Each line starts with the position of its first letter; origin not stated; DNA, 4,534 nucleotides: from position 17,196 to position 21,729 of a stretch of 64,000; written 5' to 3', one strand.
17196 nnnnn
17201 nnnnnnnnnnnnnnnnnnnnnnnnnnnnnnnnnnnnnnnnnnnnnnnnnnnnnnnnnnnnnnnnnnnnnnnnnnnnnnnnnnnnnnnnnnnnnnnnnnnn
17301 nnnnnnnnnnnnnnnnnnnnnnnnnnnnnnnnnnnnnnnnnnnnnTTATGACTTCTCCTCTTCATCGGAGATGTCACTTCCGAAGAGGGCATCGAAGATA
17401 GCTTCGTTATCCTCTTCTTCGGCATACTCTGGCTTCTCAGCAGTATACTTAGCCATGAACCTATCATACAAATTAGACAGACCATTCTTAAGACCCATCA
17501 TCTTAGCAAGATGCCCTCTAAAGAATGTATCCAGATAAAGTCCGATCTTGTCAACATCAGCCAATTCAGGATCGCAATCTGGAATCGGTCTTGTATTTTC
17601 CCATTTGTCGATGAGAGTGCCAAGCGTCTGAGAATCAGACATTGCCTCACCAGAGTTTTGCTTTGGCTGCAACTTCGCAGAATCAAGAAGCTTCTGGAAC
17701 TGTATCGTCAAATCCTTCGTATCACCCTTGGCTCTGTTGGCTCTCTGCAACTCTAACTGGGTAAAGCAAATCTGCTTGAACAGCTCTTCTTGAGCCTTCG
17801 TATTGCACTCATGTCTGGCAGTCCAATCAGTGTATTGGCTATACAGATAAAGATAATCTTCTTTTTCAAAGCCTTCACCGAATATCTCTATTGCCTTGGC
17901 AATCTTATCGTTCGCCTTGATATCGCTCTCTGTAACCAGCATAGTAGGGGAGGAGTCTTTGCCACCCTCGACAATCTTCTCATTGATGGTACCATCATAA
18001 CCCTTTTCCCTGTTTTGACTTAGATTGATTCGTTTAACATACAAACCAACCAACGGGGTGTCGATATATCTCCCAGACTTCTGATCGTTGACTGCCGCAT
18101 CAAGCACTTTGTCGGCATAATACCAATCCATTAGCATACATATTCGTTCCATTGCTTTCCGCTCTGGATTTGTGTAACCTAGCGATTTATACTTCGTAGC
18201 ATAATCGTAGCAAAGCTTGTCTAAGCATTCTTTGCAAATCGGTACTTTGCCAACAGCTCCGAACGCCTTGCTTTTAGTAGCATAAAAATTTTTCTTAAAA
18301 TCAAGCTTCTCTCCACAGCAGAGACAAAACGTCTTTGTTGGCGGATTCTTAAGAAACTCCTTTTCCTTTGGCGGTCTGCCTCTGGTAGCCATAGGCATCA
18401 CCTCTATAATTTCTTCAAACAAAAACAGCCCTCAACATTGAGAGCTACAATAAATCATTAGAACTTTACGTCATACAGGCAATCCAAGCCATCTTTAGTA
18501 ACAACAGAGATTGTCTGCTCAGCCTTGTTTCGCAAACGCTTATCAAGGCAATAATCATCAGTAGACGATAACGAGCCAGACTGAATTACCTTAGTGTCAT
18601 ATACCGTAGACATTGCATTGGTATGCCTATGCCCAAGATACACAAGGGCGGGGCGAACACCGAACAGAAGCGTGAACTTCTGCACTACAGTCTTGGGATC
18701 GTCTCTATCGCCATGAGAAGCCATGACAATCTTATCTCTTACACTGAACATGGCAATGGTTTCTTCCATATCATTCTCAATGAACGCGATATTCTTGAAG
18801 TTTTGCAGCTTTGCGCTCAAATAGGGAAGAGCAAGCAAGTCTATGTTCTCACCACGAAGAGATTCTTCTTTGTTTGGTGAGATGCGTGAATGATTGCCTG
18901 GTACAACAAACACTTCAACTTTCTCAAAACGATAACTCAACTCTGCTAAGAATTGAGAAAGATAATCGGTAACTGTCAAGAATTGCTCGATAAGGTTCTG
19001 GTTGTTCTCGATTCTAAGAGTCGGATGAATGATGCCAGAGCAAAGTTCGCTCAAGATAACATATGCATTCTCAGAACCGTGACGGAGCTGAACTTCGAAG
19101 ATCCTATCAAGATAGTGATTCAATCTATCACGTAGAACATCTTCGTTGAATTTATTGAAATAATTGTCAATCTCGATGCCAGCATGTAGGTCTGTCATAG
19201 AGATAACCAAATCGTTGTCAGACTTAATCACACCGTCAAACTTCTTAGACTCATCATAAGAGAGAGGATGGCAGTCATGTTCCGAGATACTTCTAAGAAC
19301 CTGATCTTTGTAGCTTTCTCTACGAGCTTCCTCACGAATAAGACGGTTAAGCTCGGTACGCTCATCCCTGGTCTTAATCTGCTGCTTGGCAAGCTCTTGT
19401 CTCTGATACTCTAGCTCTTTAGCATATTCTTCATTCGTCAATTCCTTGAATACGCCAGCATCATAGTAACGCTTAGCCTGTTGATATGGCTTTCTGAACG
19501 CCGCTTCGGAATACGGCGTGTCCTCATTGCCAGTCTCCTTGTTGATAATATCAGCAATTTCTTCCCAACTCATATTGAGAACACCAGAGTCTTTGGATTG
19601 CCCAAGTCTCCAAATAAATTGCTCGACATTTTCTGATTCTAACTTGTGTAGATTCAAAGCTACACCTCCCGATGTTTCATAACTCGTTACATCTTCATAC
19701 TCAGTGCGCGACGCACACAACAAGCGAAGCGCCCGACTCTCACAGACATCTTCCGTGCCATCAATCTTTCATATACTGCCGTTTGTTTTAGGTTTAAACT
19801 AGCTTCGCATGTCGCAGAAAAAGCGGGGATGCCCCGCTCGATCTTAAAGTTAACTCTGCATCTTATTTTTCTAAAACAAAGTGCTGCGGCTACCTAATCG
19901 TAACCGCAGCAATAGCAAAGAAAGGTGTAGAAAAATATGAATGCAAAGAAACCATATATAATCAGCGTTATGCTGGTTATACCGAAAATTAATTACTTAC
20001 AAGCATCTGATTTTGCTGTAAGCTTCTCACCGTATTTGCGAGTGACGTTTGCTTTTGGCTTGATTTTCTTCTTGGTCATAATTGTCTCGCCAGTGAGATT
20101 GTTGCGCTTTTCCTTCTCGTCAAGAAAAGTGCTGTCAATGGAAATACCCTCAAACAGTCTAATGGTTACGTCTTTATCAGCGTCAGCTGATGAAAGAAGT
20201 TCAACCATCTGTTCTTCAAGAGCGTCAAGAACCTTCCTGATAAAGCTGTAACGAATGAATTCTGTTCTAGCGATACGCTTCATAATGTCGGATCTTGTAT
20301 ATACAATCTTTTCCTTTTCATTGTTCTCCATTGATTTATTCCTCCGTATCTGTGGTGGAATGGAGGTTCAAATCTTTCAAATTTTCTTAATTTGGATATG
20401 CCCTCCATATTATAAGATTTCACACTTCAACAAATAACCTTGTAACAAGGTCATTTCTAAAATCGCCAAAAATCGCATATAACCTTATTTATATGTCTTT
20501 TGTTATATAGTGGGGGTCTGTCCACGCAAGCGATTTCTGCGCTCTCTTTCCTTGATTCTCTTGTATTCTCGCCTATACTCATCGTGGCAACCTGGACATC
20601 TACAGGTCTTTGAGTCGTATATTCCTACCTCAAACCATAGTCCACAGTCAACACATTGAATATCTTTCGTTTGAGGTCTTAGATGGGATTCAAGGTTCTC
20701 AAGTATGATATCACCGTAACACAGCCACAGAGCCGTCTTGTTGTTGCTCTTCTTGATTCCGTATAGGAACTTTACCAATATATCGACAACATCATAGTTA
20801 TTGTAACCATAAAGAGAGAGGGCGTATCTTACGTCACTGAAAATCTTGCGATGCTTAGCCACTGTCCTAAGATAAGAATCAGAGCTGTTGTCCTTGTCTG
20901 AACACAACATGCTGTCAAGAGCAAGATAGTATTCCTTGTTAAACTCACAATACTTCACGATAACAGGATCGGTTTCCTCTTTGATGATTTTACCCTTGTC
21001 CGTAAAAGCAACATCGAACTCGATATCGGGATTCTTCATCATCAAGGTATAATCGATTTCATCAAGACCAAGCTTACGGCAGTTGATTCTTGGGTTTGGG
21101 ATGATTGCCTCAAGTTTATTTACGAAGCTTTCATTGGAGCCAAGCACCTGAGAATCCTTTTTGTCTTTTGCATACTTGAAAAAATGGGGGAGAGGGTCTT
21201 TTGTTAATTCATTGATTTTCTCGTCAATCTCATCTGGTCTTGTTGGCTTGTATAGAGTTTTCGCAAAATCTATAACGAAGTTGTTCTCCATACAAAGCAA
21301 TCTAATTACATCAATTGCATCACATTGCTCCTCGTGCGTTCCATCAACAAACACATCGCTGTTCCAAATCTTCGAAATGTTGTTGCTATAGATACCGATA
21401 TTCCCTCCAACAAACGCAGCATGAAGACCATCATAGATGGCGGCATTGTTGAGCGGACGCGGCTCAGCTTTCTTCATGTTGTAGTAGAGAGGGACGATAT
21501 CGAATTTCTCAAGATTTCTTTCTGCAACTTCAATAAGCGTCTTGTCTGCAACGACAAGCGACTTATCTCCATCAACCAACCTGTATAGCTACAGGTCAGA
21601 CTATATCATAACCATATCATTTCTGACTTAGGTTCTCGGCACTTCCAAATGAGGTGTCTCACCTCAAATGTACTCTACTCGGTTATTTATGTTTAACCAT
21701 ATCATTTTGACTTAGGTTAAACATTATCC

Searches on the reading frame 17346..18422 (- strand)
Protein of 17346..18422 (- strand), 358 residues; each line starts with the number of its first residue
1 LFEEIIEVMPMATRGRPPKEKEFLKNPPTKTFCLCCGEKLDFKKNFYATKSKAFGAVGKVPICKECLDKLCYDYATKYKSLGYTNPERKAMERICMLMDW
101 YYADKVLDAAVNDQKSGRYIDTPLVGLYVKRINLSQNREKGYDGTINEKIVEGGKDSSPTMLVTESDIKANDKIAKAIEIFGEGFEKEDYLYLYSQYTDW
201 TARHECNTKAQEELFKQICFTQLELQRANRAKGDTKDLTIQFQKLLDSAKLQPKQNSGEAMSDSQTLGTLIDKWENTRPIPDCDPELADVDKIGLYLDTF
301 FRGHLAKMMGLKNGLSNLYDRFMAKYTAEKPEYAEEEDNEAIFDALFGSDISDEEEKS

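Call 84: search_protein_families(library=phrogs, proteins=[window:17346-18422:-], max_evalue=0.00001)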
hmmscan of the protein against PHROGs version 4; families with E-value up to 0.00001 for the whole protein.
window:17346-18422:- (358 aa): 1 family
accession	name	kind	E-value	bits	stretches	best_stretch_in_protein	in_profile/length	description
phrog_3314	-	unknown function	4.2e-50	171.8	1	30-326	6-281/286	-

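Call 99: search_protein_families(library=pfam, proteins=[window:17346-18422:-], max_evalue=0.001)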
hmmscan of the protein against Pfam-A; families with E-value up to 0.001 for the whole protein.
window:17346-18422:- (358 aa): 0 families

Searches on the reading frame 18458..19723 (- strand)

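Call 84: search_protein_families(library=phrogs, proteins=[window:18458-19723:-], max_evalue=0.00001)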
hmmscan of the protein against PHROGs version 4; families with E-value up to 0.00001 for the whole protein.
window:18458-19723:- (421 aa): 2 families
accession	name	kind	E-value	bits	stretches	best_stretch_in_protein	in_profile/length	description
phrog_284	-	DNA, RNA and nucleotide metabolism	5.8e-55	187.8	1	42-412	18-384/398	exonuclease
phrog_704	-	DNA, RNA and nucleotide metabolism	2e-08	34.7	0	255-397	228-361/390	DNA repair exonuclease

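Call 99: search_protein_families(library=pfam, proteins=[window:18458-19723:-], max_evalue=0.001)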
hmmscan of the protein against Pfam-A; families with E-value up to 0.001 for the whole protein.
window:18458-19723:- (421 aa): 1 family
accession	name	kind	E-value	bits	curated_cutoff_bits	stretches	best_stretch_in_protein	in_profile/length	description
PF12850.12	Metallophos_2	-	0.00083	19.8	27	0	245-388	27-138/154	Calcineurin-like phosphoesterase superfamily domain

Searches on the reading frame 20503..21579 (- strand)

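Call 84: search_protein_families(library=phrogs, proteins=[window:20503-21579:-], max_evalue=0.00001)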
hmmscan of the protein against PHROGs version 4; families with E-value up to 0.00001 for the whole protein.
window:20503-21579:- (358 aa): 2 families
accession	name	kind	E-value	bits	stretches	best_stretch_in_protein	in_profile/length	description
phrog_8308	-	unknown function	1.5e-58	200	1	2-321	551-829/847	-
phrog_37506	-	unknown function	2.4e-35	123.2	1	112-336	2-200/214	-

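Call 99: search_protein_families(library=pfam, proteins=[window:20503-21579:-], max_evalue=0.001)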
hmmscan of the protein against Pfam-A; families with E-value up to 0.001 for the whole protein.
window:20503-21579:- (358 aa): 0 families
